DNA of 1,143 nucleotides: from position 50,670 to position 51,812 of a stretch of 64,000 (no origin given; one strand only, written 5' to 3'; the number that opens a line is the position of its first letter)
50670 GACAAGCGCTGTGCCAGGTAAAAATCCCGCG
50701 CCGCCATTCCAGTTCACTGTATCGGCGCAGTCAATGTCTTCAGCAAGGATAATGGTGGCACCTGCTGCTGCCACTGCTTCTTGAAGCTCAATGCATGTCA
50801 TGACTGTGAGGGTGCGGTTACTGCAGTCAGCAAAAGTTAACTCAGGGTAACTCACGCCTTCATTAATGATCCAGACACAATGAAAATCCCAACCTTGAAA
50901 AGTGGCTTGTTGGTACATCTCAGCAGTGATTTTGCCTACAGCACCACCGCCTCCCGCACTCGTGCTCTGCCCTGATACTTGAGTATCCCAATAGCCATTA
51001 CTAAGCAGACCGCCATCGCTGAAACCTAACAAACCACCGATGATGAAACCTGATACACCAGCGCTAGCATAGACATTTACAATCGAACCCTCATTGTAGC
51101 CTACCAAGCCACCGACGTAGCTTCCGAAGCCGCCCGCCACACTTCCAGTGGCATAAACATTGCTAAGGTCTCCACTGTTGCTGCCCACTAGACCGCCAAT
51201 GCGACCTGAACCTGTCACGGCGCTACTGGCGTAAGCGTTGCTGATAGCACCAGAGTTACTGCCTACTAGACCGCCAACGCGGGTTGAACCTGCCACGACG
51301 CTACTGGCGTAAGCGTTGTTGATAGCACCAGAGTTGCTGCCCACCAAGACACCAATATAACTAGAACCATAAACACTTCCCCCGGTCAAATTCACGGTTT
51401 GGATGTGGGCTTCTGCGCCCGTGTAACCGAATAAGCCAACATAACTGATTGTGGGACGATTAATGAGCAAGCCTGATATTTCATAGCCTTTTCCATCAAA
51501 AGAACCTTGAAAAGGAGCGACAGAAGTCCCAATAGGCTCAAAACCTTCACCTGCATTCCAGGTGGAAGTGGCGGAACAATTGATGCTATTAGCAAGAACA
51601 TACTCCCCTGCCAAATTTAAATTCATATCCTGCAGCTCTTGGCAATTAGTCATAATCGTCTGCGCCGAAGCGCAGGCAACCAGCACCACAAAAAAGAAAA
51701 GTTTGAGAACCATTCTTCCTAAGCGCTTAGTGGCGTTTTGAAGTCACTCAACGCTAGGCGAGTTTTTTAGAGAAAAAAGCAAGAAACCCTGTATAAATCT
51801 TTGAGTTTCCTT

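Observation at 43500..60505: Divergent pair of 2.7-2.8k-aa modular GLUG/ankyrin/LRR membrane proteins inserted between mutS and nlpD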

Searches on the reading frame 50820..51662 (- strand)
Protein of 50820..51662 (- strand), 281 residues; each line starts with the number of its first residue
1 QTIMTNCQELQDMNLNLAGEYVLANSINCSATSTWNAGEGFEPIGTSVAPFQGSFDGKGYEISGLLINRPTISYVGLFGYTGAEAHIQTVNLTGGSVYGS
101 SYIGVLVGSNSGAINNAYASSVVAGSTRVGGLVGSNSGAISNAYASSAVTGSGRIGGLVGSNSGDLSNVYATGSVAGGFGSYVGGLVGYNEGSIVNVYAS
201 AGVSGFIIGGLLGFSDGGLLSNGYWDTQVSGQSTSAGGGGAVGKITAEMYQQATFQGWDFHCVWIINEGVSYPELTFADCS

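Call 46: search_solved_structures(query=window:50820-51662:-, max_evalue=1, show_alignments=2)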
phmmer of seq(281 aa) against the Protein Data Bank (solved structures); distinct sequences matched with E-value up to 1: 5.
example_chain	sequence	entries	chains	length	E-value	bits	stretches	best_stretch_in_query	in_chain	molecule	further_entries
2iz5_A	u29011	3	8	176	0.15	14.7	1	69-163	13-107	MOCO CARRIER PROTEIN | MOLYBDENUM COFACTOR CARRIER PROTEIN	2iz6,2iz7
2ewh_A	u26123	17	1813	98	0.58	12.7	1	86-135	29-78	Major carboxysome shell protein 1A | Major carboxysome shell protein CsoS1A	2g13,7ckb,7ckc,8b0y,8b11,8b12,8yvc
4ox8_A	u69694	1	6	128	0.61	12.7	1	82-137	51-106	Carbon dioxide-concentrating mechanism protein CcmK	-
8wxb_A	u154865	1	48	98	0.61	12.6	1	87-136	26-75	Major carboxysome shell protein CsoS1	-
3h8y_A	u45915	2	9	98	0.63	12.6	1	86-135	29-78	Major carboxysome shell protein 1C | Carboxysome shell protein CsoS1C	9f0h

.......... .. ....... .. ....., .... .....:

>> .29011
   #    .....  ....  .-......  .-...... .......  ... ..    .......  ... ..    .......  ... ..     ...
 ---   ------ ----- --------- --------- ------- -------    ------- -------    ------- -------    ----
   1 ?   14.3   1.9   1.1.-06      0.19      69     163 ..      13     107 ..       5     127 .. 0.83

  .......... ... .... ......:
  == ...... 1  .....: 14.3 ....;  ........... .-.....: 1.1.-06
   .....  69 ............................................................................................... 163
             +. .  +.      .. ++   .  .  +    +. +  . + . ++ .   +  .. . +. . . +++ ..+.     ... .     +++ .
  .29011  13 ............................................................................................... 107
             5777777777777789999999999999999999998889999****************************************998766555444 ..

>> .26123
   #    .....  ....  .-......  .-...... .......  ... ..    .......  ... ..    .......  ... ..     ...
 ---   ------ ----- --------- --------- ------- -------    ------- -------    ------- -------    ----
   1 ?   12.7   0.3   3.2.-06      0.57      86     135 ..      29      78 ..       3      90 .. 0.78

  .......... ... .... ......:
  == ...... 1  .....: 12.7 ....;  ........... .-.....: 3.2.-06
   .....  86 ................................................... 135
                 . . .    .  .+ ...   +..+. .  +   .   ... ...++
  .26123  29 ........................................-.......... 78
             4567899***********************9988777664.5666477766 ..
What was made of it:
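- On GLUG repeat proteins (PF07581): No solved relative was found by sequence (call 46).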
